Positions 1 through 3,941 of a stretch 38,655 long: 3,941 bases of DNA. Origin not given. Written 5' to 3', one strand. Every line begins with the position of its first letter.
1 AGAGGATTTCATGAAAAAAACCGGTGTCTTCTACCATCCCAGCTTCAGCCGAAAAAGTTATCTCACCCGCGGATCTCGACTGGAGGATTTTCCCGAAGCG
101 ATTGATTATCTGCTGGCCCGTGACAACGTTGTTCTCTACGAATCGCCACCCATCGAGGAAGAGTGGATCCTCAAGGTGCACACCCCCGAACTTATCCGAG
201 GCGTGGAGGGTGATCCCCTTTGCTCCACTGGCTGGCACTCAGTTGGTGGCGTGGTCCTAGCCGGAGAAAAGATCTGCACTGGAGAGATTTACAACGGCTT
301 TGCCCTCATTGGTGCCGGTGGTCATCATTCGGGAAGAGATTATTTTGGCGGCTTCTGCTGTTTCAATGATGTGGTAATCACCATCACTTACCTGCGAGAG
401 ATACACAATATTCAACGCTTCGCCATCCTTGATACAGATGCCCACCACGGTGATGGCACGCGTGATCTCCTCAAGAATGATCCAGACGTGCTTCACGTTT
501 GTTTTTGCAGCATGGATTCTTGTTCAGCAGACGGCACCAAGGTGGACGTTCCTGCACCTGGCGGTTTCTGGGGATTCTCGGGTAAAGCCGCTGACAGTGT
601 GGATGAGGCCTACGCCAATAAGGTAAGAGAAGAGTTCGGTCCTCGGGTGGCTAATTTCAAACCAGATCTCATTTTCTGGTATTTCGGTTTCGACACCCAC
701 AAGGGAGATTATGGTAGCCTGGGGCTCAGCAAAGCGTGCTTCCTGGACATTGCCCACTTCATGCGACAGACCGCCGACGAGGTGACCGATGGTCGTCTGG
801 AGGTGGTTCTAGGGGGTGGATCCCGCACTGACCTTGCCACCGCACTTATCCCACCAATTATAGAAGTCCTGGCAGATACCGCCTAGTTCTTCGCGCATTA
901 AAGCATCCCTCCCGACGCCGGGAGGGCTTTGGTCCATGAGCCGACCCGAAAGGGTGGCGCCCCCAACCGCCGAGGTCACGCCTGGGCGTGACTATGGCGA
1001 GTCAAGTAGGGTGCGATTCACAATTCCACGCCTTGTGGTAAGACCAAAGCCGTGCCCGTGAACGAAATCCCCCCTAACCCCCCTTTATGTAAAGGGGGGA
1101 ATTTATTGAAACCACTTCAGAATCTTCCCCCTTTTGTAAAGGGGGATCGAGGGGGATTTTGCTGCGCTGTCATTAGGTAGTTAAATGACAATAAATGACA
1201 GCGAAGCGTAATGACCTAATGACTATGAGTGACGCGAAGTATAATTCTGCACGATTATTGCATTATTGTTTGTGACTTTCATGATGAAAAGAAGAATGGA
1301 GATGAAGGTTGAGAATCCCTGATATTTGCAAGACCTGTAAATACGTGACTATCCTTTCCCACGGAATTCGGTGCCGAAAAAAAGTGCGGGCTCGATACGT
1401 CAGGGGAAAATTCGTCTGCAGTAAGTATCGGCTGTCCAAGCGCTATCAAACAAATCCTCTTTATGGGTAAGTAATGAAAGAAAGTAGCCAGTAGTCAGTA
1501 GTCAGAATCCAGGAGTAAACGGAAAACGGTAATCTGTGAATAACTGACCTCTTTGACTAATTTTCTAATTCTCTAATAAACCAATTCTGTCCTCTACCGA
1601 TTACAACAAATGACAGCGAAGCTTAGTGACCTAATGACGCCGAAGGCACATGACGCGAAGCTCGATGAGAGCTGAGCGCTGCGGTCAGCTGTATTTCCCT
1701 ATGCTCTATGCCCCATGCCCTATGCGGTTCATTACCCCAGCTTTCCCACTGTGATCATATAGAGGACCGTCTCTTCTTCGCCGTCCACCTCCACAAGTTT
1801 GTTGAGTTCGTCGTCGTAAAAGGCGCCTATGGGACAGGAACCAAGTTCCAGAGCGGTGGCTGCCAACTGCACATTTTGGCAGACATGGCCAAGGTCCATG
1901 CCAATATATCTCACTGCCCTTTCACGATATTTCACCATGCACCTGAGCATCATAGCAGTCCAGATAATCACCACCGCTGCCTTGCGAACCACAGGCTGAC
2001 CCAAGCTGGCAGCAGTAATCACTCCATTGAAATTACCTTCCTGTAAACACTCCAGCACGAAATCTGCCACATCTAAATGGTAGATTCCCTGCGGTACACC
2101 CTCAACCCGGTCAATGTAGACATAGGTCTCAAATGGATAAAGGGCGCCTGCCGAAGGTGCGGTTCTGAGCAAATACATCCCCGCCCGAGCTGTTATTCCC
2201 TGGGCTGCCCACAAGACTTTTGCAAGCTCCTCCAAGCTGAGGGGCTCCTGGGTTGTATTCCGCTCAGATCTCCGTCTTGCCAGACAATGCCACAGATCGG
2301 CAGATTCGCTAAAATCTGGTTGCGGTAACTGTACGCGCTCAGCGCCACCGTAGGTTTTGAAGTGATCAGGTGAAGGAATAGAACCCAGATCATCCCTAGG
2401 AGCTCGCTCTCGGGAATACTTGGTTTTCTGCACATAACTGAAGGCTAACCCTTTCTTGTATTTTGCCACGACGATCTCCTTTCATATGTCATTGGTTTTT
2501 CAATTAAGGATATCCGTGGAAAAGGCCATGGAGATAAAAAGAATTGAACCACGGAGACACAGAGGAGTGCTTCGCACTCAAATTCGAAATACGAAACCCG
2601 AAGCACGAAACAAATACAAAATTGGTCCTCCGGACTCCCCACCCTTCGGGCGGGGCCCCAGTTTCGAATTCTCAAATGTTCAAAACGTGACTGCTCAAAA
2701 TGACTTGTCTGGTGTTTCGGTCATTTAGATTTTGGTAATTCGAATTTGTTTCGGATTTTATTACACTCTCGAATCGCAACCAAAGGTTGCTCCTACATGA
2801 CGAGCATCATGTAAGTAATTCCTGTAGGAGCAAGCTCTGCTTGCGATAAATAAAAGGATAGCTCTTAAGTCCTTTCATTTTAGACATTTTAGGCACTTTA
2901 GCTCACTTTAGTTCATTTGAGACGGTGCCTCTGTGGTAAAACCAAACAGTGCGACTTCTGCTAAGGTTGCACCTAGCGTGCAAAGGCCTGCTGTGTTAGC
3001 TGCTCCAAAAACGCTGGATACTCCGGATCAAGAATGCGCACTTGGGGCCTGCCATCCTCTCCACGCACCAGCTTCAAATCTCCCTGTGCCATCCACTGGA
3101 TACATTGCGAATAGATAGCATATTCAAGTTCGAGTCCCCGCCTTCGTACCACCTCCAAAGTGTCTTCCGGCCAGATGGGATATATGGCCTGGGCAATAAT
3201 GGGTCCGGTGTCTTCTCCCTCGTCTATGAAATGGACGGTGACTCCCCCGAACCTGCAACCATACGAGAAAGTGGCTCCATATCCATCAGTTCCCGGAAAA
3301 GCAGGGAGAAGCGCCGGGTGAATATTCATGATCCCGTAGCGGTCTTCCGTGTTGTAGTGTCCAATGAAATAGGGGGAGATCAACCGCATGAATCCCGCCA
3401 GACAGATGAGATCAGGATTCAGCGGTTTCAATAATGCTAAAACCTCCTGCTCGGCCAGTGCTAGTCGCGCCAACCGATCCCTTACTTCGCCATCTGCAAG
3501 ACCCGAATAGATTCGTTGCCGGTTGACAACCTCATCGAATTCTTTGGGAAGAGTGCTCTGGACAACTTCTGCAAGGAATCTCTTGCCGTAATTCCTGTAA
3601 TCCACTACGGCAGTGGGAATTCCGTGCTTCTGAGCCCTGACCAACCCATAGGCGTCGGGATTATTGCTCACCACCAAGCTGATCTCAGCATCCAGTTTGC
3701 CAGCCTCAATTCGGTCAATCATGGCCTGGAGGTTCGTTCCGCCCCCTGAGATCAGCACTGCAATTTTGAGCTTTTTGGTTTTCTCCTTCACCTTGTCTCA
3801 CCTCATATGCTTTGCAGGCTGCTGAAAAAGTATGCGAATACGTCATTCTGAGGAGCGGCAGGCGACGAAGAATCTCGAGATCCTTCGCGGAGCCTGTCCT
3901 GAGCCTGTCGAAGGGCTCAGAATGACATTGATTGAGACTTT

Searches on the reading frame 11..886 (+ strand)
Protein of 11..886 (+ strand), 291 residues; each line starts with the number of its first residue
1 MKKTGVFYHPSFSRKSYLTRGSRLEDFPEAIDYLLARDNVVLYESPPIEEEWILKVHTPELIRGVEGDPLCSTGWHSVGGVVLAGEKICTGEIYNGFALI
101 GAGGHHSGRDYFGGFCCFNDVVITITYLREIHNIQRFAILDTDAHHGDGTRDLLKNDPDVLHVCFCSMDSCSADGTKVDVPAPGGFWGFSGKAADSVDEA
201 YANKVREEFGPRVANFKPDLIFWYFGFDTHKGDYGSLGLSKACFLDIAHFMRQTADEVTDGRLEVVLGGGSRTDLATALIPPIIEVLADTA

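Call 13: search_protein_families(library=pfam, proteins=[window:11-886:+], max_evalue=0.01)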
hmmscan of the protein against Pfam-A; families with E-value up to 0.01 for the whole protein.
window:11-886:+ (291 aa): 1 family
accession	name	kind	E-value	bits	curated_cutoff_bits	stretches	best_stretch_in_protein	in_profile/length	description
PF00850.24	Hist_deacetyl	-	1.3e-41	143.3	27.9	1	74-273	81-284/298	Histone deacetylase domain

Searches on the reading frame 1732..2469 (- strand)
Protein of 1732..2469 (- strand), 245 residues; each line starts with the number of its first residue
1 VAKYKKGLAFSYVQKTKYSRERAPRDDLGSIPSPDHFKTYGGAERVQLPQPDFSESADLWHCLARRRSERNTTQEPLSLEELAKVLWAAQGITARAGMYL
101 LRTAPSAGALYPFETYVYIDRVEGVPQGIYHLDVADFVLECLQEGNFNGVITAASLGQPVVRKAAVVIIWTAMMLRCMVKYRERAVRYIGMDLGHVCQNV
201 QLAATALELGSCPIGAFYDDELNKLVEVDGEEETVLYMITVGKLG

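Call 13: search_protein_families(library=pfam, proteins=[window:1732-2469:-], max_evalue=0.01)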
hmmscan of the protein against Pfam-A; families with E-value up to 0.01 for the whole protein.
window:1732-2469:- (245 aa): 2 families
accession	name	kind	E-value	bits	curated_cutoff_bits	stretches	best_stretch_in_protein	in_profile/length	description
PF00881.29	Nitroreductase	-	9.1e-30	104.5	23.5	1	64-243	2-167/167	Nitroreductase family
PF14512.11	TM1586_NiRdase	-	0.0013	18.8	27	0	191-243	82-132/215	Putative TM nitroreductase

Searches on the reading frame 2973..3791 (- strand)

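Call 13: search_protein_families(library=pfam, proteins=[window:2973-3791:-], max_evalue=0.01)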
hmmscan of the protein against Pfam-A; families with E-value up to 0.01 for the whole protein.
window:2973-3791:- (272 aa): 1 family
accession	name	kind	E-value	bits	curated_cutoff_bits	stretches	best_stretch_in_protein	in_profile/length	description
PF00551.24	Formyl_trans_N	-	8.2e-48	163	26.1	1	9-230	2-180/181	Formyl transferase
